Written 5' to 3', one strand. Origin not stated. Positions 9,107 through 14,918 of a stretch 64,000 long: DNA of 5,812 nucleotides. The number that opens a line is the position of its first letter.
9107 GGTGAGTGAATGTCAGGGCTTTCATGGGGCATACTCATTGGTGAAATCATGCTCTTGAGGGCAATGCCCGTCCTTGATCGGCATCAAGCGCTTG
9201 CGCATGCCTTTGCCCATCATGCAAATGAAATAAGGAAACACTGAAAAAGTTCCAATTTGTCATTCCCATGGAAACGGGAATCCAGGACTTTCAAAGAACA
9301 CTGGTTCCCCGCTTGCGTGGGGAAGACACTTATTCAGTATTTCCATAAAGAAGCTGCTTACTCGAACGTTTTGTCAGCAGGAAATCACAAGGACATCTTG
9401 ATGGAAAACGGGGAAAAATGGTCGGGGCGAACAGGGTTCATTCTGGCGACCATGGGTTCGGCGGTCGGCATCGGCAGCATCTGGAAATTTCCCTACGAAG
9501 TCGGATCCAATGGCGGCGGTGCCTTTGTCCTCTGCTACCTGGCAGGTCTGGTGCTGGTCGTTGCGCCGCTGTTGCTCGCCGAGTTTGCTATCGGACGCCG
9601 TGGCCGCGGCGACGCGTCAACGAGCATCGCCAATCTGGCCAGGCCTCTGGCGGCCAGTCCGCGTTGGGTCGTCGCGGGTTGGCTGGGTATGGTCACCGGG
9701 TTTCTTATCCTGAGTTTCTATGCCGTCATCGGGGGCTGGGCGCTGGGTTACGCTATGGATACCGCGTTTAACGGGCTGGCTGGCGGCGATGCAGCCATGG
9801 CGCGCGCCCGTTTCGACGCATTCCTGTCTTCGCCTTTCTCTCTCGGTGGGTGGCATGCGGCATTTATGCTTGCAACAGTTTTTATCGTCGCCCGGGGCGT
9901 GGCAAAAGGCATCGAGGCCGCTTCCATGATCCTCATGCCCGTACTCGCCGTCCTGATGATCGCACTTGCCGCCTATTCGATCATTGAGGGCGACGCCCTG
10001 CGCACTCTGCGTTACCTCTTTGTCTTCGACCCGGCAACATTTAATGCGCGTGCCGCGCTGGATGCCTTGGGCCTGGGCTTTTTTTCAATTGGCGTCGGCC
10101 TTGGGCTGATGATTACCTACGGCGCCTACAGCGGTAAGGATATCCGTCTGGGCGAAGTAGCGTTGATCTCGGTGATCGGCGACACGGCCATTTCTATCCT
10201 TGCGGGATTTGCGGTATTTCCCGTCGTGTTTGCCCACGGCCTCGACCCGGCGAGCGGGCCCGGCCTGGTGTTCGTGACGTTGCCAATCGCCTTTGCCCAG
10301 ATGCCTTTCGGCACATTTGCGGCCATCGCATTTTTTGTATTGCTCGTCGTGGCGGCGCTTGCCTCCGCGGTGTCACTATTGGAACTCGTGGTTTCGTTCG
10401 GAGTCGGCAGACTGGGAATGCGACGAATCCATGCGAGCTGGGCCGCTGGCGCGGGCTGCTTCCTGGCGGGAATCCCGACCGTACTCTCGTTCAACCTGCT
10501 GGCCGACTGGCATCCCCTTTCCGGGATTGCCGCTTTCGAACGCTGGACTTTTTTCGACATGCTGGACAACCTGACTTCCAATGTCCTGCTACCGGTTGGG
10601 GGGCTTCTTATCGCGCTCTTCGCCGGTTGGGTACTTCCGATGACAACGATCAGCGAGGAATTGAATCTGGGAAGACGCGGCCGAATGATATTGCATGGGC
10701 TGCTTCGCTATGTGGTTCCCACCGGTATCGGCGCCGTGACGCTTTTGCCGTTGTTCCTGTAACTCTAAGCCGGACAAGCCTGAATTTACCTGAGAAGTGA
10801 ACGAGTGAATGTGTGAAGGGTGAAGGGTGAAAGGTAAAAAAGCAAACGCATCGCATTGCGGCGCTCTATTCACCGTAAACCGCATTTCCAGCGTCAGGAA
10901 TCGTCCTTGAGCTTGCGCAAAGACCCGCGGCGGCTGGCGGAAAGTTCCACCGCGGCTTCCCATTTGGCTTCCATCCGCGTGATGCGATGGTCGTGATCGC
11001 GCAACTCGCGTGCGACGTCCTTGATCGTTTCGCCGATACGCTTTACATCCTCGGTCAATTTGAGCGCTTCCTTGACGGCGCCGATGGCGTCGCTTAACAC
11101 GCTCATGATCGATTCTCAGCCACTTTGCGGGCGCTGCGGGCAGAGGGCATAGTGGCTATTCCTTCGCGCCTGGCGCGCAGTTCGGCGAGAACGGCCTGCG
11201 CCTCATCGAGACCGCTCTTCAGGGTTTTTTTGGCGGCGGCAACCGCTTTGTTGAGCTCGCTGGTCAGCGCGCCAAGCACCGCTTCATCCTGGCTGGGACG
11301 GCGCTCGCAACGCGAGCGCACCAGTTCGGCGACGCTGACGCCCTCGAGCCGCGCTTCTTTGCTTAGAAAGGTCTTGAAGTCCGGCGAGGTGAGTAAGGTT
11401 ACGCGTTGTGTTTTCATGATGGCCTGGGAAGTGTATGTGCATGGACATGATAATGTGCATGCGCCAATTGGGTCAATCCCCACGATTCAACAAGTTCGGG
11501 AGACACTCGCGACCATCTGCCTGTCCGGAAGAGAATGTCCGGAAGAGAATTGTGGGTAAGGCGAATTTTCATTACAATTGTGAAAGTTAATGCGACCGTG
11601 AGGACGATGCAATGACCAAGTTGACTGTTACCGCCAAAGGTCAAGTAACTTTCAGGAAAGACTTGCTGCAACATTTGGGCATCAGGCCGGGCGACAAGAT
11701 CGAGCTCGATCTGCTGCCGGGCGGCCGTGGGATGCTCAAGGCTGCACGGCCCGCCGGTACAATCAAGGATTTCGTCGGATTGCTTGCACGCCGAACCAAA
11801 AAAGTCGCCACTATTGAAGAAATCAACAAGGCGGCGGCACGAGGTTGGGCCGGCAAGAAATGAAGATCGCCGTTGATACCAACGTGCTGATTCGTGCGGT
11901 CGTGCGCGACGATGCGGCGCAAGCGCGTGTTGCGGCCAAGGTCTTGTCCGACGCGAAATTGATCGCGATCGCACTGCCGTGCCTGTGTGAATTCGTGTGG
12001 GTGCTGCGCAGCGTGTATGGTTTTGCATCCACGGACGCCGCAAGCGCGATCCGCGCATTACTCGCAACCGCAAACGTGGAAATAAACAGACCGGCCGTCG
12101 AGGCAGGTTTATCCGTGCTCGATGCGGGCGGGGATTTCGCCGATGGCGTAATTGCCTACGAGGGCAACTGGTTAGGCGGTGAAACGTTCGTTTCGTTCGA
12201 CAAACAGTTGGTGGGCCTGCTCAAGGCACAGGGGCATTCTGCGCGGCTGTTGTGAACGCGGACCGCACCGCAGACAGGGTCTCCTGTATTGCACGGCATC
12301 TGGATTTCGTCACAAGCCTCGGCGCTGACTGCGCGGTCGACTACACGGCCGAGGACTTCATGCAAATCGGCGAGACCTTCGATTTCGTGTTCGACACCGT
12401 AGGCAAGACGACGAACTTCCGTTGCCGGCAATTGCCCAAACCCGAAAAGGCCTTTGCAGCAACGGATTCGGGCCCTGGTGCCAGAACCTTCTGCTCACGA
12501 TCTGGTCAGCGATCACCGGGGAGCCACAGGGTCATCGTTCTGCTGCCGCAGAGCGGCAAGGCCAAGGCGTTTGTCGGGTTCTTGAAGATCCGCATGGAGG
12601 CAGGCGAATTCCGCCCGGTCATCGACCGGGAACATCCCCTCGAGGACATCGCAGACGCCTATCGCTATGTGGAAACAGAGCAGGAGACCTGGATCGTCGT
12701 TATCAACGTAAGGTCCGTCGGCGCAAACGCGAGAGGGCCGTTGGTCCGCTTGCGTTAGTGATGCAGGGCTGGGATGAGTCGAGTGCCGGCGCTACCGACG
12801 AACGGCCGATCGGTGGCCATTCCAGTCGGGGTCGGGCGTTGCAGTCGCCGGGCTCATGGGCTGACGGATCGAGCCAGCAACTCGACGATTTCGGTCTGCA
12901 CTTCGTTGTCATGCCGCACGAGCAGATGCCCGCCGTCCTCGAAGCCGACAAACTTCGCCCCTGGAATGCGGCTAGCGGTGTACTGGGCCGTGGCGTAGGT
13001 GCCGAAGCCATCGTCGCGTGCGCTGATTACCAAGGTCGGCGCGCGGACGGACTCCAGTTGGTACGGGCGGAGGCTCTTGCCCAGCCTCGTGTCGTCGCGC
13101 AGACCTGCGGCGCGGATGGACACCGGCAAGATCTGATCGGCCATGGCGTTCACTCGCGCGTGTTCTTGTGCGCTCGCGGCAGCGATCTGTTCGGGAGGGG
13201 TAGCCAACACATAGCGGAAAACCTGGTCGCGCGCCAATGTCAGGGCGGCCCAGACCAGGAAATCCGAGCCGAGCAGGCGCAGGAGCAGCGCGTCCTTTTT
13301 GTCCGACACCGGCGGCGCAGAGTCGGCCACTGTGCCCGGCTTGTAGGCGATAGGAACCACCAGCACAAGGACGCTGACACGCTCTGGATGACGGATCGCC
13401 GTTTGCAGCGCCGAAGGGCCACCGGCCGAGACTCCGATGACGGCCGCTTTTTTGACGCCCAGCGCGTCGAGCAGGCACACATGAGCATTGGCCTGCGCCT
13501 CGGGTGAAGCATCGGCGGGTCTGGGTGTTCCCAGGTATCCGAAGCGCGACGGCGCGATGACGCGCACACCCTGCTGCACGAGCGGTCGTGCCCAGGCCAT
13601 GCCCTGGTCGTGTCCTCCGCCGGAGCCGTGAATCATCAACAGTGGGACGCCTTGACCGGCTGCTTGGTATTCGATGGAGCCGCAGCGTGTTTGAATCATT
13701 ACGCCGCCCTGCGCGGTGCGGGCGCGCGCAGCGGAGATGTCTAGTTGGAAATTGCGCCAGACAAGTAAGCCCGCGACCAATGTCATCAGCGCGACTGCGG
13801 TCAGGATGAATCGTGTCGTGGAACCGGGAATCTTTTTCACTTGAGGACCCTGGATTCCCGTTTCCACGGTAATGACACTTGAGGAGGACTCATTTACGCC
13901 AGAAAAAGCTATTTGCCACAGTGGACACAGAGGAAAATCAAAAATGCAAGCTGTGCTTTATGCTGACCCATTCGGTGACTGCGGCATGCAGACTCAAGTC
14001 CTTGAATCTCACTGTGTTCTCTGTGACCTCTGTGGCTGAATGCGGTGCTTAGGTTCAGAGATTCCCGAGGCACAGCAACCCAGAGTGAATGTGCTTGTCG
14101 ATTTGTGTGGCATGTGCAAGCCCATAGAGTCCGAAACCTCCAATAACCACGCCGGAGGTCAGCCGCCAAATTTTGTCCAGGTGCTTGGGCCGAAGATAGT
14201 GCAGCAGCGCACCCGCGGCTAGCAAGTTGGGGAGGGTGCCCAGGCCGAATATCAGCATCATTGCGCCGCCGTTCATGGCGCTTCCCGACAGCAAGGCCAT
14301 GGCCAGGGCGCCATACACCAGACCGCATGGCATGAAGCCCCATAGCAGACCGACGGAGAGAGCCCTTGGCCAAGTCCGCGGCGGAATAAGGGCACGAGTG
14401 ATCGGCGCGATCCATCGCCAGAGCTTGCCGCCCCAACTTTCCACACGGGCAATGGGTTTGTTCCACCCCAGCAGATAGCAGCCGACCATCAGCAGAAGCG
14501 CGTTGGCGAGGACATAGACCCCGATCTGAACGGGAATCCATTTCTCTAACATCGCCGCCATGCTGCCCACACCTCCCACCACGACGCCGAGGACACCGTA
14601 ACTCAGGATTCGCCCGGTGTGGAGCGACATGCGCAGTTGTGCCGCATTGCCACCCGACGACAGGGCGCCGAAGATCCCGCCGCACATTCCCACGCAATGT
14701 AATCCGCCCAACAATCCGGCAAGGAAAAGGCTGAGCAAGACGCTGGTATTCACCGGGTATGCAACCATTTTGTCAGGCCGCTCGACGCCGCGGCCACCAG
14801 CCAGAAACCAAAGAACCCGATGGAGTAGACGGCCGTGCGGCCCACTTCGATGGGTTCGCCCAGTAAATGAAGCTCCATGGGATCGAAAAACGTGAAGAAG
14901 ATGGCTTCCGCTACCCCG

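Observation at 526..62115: Eighteen intergenic TTGAY-N4-RTCAA (FNR/Anr/Dnr-type) boxes tie almost every operon of the window into one low-oxygen regulon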

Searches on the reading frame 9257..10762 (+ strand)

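Call 7: search_protein_families(library=pfam, proteins=[window:9257-10762:+])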
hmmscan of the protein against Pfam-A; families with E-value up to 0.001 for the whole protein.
window:9257-10762:+ (501 aa): 1 family
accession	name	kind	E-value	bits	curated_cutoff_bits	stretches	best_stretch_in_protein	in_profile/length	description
PF00209.24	SNF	-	3.4e-40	138.7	27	2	53-169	2-112/524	Sodium:neurotransmitter symporter family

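Call 46: search_protein_families(library=ncbifam, proteins=[window:9401-10762:+], max_evalue=0.001)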
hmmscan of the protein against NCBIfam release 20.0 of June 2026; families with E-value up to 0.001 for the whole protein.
window:9401-10762:+ (453 aa): 1 family
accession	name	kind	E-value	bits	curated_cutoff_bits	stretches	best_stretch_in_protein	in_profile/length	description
NF037979.1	Na_transp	subfamily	9.1e-31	107.2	50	1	13-409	7-395/419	sodium-dependent transporter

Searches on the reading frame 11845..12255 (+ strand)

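Call 7: search_protein_families(library=pfam, proteins=[window:11845-12255:+])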
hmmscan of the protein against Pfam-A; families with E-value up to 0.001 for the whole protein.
window:11845-12255:+ (136 aa): 1 family
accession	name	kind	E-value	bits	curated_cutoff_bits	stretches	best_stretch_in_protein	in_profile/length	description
PF01850.27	PIN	-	0.00013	23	23.6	1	8-104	1-97/120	PIN domain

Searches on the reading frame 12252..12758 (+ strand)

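Call 7: search_protein_families(library=pfam, proteins=[window:12252-12758:+])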
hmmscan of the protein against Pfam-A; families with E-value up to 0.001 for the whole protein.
window:12252-12758:+ (168 aa): 1 family
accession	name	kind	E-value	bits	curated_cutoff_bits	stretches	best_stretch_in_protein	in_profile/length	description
PF13602.12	ADH_zinc_N_2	-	1.1e-16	62.4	27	1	23-145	1-128/134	Zinc-binding dehydrogenase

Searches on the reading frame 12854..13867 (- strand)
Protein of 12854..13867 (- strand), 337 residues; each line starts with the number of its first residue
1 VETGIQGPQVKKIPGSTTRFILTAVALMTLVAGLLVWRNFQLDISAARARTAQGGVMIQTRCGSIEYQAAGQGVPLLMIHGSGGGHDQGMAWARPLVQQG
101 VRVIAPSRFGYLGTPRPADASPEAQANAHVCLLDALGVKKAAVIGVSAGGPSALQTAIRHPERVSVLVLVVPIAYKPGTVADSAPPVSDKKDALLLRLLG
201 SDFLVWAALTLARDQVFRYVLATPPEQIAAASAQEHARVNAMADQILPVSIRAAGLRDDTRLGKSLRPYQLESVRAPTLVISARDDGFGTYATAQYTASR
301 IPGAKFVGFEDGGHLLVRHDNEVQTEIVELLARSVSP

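Call 9: search_protein_families(library=pfam, proteins=[window:12854-13867:-])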
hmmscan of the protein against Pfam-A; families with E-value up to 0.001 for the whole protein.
window:12854-13867:- (337 aa): 5 families
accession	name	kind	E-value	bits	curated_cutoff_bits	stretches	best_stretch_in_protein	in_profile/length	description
PF00561.26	Abhydrolase_1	-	3.2e-22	79.8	25.8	1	75-316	2-240/245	alpha/beta hydrolase fold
PF12697.13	Abhydrolase_6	-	3e-15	57.9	26.3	1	76-320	1-211/217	Alpha/beta hydrolase family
PF12146.15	Hydrolase_4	-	9e-07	28.9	27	1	139-316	76-234/239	Serine aminopeptidase, S33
PF06821.19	Ser_hydrolase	-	0.00016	22.1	22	0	258-320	98-159/172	Serine hydrolase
PF03096.20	Ndr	-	0.00081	18.6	23.3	0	129-180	89-140/283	Ndr family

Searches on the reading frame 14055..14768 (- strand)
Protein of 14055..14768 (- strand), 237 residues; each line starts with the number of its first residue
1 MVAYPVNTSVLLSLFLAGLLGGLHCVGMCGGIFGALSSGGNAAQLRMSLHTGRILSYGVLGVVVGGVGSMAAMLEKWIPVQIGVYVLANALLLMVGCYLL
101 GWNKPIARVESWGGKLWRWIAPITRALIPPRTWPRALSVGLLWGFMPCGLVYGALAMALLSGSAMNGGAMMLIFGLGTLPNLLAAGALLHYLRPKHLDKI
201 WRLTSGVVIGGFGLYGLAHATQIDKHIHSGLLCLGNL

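Call 9: search_protein_families(library=pfam, proteins=[window:14055-14768:-])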
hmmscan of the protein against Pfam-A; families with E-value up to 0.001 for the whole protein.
window:14055-14768:- (237 aa): 1 family
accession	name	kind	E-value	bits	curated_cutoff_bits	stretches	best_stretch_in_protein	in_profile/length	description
PF13386.12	DsbD_2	-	2.4e-49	168.4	24.9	1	14-214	2-198/199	Cytochrome C biogenesis protein transmembrane region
